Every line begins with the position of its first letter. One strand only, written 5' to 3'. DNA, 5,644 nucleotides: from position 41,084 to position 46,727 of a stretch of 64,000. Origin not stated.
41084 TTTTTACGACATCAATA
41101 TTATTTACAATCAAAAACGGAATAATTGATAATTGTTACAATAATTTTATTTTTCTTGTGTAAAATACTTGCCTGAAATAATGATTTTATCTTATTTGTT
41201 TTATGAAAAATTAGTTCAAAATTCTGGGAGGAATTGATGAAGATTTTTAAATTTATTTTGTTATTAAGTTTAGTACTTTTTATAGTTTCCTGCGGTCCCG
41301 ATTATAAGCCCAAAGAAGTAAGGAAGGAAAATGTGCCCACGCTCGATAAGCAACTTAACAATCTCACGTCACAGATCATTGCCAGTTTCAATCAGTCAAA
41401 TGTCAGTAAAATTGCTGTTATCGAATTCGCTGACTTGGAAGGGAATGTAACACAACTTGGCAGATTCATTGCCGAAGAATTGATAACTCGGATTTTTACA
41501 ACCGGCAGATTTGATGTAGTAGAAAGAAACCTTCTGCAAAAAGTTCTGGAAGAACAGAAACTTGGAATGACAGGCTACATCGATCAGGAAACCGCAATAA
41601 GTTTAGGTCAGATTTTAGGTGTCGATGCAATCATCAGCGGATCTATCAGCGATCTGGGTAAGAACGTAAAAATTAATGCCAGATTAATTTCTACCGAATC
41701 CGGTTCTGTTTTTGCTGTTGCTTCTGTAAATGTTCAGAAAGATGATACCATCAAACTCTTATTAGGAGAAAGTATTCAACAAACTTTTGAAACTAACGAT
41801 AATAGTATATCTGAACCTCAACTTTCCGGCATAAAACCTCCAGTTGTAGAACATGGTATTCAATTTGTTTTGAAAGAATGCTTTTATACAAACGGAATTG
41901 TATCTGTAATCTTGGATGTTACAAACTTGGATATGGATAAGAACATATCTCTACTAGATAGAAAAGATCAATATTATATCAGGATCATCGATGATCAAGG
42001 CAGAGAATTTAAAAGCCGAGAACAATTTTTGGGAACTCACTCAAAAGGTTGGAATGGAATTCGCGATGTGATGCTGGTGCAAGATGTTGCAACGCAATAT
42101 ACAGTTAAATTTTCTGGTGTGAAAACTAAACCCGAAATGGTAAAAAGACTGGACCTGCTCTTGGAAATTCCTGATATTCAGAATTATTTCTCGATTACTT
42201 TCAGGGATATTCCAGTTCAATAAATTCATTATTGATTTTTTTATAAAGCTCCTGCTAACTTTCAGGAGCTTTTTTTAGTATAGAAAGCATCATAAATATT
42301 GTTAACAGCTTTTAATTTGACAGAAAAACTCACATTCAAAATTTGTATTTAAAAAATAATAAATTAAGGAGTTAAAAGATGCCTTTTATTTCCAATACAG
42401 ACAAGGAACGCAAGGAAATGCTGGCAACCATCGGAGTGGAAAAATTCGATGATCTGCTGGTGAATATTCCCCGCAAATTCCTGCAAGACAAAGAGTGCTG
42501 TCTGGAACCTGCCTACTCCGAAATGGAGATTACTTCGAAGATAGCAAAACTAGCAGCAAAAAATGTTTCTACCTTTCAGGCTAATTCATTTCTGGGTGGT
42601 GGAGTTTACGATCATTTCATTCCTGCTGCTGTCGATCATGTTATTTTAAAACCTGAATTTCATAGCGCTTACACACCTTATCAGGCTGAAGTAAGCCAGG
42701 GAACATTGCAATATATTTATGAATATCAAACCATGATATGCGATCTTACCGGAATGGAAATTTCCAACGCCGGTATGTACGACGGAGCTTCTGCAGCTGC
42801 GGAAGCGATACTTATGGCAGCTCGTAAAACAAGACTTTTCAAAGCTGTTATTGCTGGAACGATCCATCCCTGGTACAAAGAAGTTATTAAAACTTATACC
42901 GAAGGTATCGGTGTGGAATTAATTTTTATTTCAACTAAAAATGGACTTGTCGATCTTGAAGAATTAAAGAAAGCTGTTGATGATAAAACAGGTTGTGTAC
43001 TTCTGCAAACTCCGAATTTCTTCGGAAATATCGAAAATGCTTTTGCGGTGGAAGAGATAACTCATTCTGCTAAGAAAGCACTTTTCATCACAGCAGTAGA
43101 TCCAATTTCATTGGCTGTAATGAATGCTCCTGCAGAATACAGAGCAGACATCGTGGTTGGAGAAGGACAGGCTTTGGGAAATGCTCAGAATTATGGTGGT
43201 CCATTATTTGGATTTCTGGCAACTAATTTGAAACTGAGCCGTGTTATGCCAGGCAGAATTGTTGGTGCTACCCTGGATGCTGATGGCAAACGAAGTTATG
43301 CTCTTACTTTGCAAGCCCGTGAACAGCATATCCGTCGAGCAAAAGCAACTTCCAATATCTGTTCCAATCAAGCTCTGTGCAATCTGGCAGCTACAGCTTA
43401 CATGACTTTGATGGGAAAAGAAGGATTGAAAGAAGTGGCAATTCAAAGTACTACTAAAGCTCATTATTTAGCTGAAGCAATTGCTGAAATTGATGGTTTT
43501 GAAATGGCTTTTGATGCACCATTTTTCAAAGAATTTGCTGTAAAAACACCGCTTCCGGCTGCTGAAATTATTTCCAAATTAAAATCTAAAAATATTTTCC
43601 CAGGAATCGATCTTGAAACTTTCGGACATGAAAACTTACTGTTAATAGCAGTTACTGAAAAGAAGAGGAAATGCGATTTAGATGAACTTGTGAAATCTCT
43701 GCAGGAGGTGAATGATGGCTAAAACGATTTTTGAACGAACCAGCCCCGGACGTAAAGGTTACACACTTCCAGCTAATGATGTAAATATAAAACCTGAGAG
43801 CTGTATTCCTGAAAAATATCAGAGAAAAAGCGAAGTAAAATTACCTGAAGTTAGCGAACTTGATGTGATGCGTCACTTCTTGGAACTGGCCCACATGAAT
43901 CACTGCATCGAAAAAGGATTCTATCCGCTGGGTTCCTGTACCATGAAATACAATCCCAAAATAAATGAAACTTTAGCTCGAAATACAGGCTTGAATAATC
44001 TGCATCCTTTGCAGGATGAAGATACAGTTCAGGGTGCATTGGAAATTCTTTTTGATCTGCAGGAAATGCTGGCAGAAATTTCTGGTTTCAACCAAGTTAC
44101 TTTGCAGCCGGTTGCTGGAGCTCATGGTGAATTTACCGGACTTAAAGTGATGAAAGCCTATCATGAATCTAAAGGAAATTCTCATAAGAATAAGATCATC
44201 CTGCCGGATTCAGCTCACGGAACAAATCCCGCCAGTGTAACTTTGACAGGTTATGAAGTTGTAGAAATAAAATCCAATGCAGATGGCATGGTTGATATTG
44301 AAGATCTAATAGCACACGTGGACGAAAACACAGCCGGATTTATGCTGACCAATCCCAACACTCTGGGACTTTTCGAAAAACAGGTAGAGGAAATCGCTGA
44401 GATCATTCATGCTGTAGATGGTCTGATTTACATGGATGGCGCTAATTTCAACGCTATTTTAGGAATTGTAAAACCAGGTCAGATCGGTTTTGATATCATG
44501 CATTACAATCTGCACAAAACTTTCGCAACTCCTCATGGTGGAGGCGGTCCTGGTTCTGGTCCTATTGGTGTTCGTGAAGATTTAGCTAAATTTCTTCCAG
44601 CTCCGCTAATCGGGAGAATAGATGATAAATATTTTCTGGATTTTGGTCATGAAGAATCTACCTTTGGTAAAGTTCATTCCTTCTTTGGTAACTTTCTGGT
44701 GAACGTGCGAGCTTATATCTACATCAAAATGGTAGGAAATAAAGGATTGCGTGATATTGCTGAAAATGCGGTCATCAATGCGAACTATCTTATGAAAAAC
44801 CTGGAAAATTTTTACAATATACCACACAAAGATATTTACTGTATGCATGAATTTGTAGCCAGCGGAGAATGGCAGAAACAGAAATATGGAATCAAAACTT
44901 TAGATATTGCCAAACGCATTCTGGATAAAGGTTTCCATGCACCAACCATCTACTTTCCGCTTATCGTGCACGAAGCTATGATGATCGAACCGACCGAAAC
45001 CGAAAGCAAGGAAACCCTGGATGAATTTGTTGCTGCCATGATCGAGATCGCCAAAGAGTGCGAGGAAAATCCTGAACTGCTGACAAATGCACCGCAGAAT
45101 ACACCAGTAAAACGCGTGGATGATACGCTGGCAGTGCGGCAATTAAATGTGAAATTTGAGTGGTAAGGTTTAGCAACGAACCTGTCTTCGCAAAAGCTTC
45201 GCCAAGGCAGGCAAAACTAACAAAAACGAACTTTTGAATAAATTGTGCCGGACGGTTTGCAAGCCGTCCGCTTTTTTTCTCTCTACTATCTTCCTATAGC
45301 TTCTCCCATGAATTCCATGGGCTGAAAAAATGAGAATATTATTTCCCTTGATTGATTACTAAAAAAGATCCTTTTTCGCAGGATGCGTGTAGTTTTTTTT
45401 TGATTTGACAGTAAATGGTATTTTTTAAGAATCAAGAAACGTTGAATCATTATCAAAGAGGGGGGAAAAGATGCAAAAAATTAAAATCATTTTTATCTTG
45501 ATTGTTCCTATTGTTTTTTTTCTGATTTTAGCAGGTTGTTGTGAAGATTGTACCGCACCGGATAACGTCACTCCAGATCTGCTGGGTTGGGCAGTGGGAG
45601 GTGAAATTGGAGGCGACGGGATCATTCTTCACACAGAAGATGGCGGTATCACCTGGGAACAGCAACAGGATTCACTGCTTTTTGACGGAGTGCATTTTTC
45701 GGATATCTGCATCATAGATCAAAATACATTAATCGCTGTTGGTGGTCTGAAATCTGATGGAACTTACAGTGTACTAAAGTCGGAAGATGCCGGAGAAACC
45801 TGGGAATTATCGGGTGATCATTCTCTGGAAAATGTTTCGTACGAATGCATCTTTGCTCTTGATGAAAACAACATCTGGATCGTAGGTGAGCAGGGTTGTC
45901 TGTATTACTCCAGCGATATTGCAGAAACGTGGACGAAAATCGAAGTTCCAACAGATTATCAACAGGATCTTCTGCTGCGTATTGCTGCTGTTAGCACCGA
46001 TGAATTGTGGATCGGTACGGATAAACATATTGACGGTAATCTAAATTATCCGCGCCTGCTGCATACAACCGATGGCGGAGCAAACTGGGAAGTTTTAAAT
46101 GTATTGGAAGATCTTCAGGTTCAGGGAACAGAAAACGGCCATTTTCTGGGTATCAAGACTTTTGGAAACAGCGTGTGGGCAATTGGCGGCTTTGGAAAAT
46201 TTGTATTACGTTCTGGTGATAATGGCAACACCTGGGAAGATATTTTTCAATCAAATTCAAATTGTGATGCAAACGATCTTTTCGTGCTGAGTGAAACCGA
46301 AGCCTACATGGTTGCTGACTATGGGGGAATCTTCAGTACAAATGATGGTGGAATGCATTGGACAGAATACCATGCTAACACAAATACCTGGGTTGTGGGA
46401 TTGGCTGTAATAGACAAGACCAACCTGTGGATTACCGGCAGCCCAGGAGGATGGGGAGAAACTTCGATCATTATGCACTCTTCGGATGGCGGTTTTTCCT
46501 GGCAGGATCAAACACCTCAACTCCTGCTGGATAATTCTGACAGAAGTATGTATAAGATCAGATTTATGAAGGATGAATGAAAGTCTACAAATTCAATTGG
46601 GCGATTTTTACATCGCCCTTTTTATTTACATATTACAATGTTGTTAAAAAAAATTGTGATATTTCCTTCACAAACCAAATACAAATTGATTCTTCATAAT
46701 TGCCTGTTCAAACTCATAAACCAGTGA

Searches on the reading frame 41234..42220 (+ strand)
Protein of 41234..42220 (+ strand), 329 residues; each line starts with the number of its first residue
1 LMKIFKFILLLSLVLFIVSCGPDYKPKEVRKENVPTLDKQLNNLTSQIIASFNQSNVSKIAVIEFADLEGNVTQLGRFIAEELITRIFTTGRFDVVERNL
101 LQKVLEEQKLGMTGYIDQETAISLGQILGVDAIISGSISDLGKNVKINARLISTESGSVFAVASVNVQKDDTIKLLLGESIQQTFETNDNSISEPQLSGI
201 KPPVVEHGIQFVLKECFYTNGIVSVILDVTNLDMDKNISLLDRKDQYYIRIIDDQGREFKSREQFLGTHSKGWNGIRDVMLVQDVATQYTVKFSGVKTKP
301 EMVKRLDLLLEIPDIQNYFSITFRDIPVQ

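Call 83: search_protein_families(library=pfam, proteins=[window:41234-42220:+], max_evalue=0.00001)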
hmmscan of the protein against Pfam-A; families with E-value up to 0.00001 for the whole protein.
window:41234-42220:+ (329 aa): 2 families
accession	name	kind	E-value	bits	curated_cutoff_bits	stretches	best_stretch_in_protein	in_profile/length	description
PF03783.19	CsgG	-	1.3e-15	57.8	20.8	1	72-146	33-106/210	Curli production assembly/transport component CsgG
PF17680.6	FlgO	-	3.2e-10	40.4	22.6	1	43-170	2-128/130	FlgO protein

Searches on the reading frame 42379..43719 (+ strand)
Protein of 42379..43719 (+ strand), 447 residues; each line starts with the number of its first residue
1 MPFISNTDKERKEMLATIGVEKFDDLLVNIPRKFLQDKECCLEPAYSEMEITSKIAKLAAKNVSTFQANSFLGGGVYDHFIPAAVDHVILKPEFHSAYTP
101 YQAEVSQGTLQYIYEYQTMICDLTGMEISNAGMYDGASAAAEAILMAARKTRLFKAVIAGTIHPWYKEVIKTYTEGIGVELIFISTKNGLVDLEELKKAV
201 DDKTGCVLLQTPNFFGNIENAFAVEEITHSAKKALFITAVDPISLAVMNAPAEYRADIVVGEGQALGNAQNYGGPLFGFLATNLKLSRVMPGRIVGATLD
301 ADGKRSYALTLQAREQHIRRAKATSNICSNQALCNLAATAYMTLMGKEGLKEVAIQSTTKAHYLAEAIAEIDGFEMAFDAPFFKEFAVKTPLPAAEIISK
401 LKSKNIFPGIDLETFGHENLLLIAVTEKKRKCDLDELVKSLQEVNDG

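Call 83: search_protein_families(library=pfam, proteins=[window:42379-43719:+], max_evalue=0.00001)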
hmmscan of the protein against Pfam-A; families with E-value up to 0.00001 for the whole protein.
window:42379-43719:+ (447 aa): 1 family
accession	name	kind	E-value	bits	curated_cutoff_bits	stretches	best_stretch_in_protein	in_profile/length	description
PF02347.22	GDC-P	-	1.3e-125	420.1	26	1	3-440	3-428/429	Glycine cleavage system P-protein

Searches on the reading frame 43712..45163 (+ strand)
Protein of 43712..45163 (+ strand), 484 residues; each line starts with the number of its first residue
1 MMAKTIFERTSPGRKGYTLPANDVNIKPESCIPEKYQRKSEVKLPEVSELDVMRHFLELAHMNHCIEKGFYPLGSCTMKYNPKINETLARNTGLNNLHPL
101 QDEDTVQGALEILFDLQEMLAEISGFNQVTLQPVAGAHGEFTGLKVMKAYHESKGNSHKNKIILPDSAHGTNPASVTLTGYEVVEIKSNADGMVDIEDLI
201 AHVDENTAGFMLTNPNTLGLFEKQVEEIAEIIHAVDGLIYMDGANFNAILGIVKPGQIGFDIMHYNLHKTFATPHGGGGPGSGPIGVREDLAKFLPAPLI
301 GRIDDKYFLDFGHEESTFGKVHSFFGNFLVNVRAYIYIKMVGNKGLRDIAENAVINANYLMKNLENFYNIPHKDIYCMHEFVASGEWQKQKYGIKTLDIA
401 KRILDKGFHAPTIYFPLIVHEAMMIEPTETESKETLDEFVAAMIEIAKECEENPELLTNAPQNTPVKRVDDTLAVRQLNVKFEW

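Call 83: search_protein_families(library=pfam, proteins=[window:43712-45163:+], max_evalue=0.00001)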
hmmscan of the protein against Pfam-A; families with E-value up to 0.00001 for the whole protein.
window:43712-45163:+ (484 aa): 3 families
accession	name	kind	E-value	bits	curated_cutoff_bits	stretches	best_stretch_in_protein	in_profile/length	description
PF21478.3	GcvP2_C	-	6e-29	100.9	27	1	351-453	3-105/122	Glycine dehydrogenase, C-terminal domain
PF02347.22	GDC-P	-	5.8e-18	65.4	26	1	29-305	28-293/429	Glycine cleavage system P-protein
PF00266.25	Aminotran_5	-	7e-08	32.3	21.5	1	157-276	86-207/371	Aminotransferase class-V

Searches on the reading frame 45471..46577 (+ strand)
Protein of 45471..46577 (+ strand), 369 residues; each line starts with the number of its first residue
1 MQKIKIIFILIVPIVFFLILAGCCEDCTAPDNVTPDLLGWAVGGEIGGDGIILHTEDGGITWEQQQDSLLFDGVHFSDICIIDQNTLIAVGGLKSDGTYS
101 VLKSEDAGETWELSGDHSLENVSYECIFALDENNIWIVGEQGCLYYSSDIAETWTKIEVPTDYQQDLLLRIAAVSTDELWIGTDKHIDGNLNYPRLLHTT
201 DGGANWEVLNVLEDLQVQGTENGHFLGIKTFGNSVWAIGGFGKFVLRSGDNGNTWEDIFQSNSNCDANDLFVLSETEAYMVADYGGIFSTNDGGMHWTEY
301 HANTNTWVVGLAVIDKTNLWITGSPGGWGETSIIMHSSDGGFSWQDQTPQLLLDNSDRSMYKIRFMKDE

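Call 83: search_protein_families(library=pfam, proteins=[window:45471-46577:+], max_evalue=0.00001)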
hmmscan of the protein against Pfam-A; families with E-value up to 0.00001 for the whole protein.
window:45471-46577:+ (369 aa): 3 families
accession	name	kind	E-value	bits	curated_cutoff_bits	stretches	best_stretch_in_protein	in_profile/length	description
PF14870.12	PSII_BNR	-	5.7e-21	75.5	27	2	196-300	40-140/303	Photosynthesis system II assembly factor YCF48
PF15902.12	Sortilin-Vps10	-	1.3e-15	57.6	33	1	100-209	2-112/446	Sortilin, neurotensin receptor 3,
PF13088.12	BNR_2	-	3.9e-06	26.9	31.4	0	54-202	142-273/277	BNR repeat-like domain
